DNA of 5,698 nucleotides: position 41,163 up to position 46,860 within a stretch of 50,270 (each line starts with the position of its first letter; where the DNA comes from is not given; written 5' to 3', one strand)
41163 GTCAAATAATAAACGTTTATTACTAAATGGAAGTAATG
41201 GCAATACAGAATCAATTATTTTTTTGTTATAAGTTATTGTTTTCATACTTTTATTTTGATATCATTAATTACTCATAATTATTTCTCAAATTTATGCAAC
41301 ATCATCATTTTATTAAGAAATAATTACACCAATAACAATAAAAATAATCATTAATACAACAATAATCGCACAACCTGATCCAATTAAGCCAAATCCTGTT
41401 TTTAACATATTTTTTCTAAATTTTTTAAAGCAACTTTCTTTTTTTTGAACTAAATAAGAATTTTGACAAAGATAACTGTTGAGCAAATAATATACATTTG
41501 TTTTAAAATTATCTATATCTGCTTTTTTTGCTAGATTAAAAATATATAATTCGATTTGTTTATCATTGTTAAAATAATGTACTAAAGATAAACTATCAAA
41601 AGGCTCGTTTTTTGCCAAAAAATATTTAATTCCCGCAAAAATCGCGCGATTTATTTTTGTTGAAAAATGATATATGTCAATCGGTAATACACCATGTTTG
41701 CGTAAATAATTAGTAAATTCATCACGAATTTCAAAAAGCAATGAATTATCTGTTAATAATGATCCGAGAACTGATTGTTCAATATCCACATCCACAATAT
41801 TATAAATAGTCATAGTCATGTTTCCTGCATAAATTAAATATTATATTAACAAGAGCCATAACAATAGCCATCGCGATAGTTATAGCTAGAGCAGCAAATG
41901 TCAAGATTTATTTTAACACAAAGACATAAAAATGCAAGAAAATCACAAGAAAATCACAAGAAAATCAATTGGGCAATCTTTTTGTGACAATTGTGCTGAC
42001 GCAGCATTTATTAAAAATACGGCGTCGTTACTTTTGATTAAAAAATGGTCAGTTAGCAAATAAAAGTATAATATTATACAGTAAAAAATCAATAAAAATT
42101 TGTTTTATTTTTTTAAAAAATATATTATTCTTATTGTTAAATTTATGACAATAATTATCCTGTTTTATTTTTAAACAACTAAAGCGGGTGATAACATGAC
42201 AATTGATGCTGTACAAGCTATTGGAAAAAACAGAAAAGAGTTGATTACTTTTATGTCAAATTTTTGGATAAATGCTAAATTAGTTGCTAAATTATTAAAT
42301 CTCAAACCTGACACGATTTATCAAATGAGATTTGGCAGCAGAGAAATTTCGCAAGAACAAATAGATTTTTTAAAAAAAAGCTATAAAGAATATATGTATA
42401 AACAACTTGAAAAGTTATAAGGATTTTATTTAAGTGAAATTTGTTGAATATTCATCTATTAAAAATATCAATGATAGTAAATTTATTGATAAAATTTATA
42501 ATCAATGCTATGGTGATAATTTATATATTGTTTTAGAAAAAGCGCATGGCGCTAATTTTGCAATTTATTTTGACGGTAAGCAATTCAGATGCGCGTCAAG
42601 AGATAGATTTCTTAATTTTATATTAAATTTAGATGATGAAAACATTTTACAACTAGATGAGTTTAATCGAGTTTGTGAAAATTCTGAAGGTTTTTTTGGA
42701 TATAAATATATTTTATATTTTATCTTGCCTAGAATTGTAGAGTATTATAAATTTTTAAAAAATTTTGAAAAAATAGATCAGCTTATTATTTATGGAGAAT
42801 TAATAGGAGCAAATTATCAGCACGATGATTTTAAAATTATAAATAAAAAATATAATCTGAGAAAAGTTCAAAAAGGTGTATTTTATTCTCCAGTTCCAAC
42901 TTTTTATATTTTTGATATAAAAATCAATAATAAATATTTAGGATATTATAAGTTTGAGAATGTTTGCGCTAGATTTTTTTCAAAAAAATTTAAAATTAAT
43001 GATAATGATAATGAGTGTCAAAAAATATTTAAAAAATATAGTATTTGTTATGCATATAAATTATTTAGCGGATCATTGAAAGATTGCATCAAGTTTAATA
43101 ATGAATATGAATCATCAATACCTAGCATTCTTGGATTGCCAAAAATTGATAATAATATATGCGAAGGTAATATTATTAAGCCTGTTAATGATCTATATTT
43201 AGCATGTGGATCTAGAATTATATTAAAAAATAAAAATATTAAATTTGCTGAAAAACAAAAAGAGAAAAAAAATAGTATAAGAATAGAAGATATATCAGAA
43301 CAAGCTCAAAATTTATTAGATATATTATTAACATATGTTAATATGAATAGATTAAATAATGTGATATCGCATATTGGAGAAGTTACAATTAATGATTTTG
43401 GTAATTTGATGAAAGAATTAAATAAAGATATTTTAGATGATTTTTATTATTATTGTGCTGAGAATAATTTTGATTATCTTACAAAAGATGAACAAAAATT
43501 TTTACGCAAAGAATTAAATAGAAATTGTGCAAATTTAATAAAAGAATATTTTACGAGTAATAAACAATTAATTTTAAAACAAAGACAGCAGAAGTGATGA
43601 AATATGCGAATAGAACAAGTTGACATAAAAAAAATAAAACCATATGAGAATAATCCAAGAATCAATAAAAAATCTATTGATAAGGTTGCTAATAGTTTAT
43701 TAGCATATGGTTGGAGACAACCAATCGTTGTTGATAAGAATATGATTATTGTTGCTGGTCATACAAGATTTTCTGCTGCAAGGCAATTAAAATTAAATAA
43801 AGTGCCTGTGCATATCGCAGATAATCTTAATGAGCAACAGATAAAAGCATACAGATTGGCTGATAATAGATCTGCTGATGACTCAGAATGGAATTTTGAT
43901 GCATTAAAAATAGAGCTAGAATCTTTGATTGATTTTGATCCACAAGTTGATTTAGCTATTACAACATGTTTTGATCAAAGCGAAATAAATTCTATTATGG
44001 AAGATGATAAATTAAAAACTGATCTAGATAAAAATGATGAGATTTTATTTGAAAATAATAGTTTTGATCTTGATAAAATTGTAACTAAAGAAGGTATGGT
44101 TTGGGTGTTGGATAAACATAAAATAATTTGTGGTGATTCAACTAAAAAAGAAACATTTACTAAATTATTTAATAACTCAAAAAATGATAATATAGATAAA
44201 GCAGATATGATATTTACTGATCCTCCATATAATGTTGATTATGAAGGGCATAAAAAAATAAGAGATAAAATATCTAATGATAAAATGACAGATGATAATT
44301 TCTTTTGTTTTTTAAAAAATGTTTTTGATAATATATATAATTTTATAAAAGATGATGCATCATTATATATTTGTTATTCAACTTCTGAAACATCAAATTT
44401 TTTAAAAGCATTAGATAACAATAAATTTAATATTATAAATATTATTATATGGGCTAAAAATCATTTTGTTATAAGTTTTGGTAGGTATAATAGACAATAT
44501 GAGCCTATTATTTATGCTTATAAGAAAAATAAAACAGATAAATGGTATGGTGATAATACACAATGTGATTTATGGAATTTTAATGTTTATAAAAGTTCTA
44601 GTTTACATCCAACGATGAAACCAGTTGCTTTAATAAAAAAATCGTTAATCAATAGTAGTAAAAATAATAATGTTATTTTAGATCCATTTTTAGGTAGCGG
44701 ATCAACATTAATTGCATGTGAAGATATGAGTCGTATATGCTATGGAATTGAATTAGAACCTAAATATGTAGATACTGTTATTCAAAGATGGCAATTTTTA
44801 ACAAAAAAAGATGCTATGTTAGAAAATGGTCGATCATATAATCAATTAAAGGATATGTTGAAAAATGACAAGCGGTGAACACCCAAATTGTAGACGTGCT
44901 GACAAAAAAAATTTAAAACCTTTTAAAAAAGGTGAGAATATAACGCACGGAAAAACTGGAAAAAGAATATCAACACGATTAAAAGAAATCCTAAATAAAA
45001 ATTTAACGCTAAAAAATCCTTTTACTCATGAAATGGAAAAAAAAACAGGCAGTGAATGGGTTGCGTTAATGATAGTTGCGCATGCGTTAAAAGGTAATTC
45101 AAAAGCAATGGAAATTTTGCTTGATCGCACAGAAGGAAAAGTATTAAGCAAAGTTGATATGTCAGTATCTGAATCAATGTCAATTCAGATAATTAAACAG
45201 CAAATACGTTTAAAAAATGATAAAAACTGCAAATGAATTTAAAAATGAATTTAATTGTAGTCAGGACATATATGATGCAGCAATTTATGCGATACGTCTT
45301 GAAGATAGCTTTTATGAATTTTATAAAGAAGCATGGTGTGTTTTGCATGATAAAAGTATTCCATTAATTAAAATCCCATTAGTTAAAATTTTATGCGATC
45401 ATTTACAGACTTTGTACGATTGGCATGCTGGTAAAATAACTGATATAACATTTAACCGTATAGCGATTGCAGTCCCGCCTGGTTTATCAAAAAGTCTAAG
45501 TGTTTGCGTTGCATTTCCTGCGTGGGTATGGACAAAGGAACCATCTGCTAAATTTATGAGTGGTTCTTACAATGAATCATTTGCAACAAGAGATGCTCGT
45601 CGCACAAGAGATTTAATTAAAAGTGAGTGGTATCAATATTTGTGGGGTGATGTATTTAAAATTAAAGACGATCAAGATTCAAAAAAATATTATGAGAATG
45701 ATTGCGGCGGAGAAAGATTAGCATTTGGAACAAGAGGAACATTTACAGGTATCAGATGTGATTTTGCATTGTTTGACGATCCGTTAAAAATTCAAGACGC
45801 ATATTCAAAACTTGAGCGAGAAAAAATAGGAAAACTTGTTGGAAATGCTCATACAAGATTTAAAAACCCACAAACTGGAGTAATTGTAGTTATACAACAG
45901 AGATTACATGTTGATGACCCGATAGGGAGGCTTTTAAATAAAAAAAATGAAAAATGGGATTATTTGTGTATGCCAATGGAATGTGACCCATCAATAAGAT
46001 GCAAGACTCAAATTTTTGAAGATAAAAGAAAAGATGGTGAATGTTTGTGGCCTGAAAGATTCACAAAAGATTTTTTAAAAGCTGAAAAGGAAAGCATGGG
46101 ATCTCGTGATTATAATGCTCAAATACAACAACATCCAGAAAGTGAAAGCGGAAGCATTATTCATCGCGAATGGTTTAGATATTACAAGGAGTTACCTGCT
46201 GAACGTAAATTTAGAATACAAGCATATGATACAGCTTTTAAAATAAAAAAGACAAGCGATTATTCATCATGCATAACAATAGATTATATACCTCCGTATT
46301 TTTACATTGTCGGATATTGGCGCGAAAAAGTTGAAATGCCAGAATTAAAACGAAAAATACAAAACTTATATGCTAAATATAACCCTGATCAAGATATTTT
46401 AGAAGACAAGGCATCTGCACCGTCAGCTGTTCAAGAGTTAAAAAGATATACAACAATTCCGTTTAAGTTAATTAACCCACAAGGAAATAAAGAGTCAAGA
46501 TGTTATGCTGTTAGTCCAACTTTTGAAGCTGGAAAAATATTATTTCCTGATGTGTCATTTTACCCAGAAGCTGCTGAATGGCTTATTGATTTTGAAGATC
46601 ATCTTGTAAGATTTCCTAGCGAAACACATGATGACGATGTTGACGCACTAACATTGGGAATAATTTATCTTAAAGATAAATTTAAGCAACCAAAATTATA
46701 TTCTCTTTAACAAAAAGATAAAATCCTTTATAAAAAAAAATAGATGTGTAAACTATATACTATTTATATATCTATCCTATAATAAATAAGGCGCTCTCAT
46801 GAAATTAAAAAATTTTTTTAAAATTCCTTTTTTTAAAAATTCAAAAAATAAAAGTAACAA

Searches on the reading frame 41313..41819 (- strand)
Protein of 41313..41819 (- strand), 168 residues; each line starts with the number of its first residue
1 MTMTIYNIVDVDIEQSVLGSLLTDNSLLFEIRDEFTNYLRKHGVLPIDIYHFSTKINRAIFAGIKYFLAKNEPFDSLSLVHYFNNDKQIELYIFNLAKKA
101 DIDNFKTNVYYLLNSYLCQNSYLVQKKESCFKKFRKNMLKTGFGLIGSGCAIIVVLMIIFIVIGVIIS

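Call 62: search_protein_families(library=padloc, proteins=[window:41313-41819:-], max_evalue=0.001)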
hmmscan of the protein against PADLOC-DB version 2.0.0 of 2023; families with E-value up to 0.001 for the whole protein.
window:41313-41819:- (168 aa): 0 families

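Call 79: search_protein_families(library=pfam, proteins=[window:41313-41819:-], max_evalue=0.01)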
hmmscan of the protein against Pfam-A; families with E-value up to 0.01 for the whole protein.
window:41313-41819:- (168 aa): 1 family
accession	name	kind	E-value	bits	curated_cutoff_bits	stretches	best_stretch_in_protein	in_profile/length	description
PF00772.26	DnaB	-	1.9e-09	37.9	23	1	10-103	5-91/103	DnaB-like helicase N terminal domain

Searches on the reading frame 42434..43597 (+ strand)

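Call 62: search_protein_families(library=padloc, proteins=[window:42434-43597:+], max_evalue=0.001)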
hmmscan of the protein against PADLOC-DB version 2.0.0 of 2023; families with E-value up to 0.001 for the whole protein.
window:42434-43597:+ (387 aa): 0 families

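Call 79: search_protein_families(library=pfam, proteins=[window:42434-43597:+], max_evalue=0.01)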
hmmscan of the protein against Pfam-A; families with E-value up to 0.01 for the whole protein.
window:42434-43597:+ (387 aa): 2 families
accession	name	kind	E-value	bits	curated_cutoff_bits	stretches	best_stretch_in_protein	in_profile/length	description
PF18043.6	T4_Rnl2_C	-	4.3e-19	69.1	27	1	287-366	3-81/82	T4 RNA ligase 2 C-terminal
PF09414.15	RNA_ligase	-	3.1e-16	60.4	27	1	31-265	3-169/171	RNA ligase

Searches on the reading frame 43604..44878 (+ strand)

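Call 62: search_protein_families(library=padloc, proteins=[window:43604-44878:+], max_evalue=0.001)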
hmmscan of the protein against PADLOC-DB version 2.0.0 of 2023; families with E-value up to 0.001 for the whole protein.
window:43604-44878:+ (424 aa): 50 families (the best 25 are shown)
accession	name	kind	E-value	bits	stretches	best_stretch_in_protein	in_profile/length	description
PDLC03229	MTase_II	-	1.1e-107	358.5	1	1-407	8-411/436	Type II methyltransferase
PDLC03371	MTase_II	-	8.5e-38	128.4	1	198-399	28-255/260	Type II methyltransferase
PDLC03299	MTase_II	-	5.8e-30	102.8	2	306-400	163-261/296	Type II methyltransferase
PDLC03216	MTase_II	-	5.8e-23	79.5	1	199-404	30-263/364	Type II methyltransferase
PDLC03308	MTase_II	-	6.7e-23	79.3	1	195-395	185-393/419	Type II methyltransferase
PDLC03228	MTase_II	-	1.6e-22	78.5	1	199-396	20-205/227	Type II methyltransferase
PDLC03265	MTase_II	-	4.6e-21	73.6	2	319-397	250-329/333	Type II methyltransferase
PDLC03738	oMTase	-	6.4e-21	72.5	1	199-398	39-267/376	orphan methyltransferase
PDLC03353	MTase_II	-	4.9e-20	70.2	1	199-398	27-252/260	Type II methyltransferase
PDLC03387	MTase_II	-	1.1e-19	68.6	1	304-397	183-276/289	Type II methyltransferase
PDLC03320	MTase_II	-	1.1e-18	65.5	2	333-403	211-281/289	Type II methyltransferase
PDLC03305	MTase_II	-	1.4e-17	62.1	1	172-397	13-243/513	Type II methyltransferase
PDLC03279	MTase_II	-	9.9e-14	48.5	1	196-396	375-584/587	Type II methyltransferase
PDLC03354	MTase_II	-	4e-13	47.1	1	320-398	307-384/425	Type II methyltransferase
PDLC03379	MTase_II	-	1.5e-12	45.9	1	229-384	82-229/267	Type II methyltransferase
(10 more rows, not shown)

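Call 79: search_protein_families(library=pfam, proteins=[window:43604-44878:+], max_evalue=0.01)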
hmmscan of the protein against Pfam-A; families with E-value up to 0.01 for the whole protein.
window:43604-44878:+ (424 aa): 4 families
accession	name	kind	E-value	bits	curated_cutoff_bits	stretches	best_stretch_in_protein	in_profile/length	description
PF01555.25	N6_N4_Mtase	-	1.6e-35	123.5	26.7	1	201-392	2-219/221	DNA methylase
PF02195.25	ParB_N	-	4.4e-08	33.5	26.3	1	3-85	3-90/95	ParB N-terminal domain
PF03602.21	Cons_hypoth95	-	1.9e-06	28.1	24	0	326-403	13-91/182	Conserved hypothetical protein 95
PF02384.22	N6_Mtase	-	0.00011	22.1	20.4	0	173-225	108-151/311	N-6 DNA Methylase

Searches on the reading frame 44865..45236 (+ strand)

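Call 79: search_protein_families(library=pfam, proteins=[window:44865-45236:+], max_evalue=0.01)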
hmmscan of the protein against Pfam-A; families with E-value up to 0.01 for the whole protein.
window:44865-45236:+ (123 aa): 1 family
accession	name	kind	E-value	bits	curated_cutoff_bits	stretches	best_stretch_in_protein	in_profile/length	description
PF18932.5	DUF5681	-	0.00093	20.2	27.5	1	35-91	20-74/77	Family of unknown function (DUF5681)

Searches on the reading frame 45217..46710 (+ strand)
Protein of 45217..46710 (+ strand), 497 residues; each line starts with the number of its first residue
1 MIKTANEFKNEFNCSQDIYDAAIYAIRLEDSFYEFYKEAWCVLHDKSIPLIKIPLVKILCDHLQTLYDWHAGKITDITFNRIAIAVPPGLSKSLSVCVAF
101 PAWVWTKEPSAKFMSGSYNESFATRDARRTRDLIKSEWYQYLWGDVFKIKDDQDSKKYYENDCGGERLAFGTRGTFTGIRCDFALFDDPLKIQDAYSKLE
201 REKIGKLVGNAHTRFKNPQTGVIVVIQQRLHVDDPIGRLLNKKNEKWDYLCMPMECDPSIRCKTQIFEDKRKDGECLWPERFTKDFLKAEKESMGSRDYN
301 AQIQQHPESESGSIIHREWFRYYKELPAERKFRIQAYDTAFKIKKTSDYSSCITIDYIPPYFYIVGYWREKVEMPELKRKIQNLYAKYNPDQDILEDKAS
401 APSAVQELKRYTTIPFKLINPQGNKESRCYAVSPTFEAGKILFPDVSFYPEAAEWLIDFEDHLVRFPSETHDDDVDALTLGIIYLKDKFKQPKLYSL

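Call 9: search_protein_families(library=phrogs, proteins=[window:45217-46710:+], max_evalue=0.001)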
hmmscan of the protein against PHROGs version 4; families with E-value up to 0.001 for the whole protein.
window:45217-46710:+ (497 aa): 4 families
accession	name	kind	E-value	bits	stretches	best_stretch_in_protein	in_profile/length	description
phrog_38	-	head and packaging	5.9e-91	307.3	1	28-491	269-709/760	terminase large subunit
phrog_5573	-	head and packaging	7.8e-43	147.7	1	245-489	10-238/250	terminase large subunit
phrog_4758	-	head and packaging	9.5e-40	137.5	1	57-254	43-235/243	terminase large subunit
phrog_30251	-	head and packaging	1.3e-11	44.4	1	82-378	58-351/799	terminase large subunit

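Call 10: search_dna_similar(query=window:45217-46710:+, collection=phages, mode=protein, max_rows=15)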
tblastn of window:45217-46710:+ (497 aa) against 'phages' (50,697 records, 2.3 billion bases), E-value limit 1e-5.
Records with a match: 2061; places in all: 2069; records where one place covers at least 80% of the query: 1043.
Best place of each record, by identity: <60% 2061.
By first word of the organism name: Klebsiella 444; Escherichia 339; Microbacterium 253; Gordonia 153; Vibrio 95; Acinetobacter 51; Bacteriophage 46; Brucella 41; Xanthomonas 39; Helicobacter 38; and 86 more.
By host as written in the record: - 218; Klebsiella pneumoniae 195; Gordonia terrae 3612 135; Microbacterium foliorum NRRL B-24224 SEA 104; Escherichia coli 94; Microbacterium foliorum NRRL B-24224 93; Escherichia coli DSM 12242 43; Escherichia coli K-12 MG1655 35; and 479 more.
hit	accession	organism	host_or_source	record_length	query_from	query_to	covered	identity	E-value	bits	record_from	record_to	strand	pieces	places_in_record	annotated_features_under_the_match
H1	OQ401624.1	Roseobacter phage CRP-902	Roseobacter sp. FZCC0083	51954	23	486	93%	33.9%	6e-71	251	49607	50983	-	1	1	terminase large subunit | terminase small subunit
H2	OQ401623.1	Roseobacter phage CRP-901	Roseobacter sp. FZCC0083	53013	23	486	93%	33.7%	6e-71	251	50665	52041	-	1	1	terminase large subunit | terminase small subunit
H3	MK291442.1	Paracoccus phage vB_PkoS_Pkon1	Paracoccus kondratievae NCIMB 13773T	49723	31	476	90%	34.3%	2e-60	220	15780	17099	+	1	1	terminase large subunit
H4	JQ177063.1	Aeromonas phage vB_AsaM-56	Aeromonas salmonicida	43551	31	485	92%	32.2%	3e-56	208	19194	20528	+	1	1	putative TerL large-subunit terminase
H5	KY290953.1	Aeromonas phage 51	Aeromonas salmonicida HER1108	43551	31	485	92%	32.2%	3e-56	208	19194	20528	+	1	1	terminase large subunit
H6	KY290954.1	Aeromonas phage 56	Aeromonas salmonicida HER1084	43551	31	485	92%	32.2%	3e-56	208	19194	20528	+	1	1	terminase large subunit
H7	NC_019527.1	Aeromonas phage vB_AsaM-56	Aeromonas salmonicida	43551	31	485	92%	32.2%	3e-56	208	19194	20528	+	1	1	terminase large subunit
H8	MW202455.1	Caudoviricetes sp.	Manatee Spring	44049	23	478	92%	30.6%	1e-48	186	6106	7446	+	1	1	large terminase | terminase small subunit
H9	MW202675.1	Caudoviricetes sp.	Manatee Spring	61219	27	486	93%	30.2%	2e-57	212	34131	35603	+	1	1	terminase large subunit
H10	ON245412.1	Phage vB_RanS_PJN03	sewage water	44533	60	484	86%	32.5%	1e-51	194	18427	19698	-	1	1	terminase large subunit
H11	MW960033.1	Rhizobium phage RHph_X3_2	Sinorhizobium americanum X3_2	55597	31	479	90%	30.8%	1e-44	174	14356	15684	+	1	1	terminase large subunit protein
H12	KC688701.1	Croceibacter phage P2559Y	Croceibacter atlanticus HTCC2559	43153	31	490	93%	30.0%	9e-40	159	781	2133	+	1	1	terminase-like family protein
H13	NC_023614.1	Croceibacter phage P2559Y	Croceibacter atlanticus HTCC2559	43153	31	490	93%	30.0%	9e-40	159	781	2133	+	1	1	terminase large subunit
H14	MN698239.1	Pelagibacter phage HTVC023P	Candidatus Pelagibacter sp. HTCC1062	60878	73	483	83%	32.9%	4e-50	190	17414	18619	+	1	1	terminase large subunit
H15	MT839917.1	Bacteriophage sp.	human fecal samples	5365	60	491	87%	31.2%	8e-54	201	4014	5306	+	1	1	record has no annotation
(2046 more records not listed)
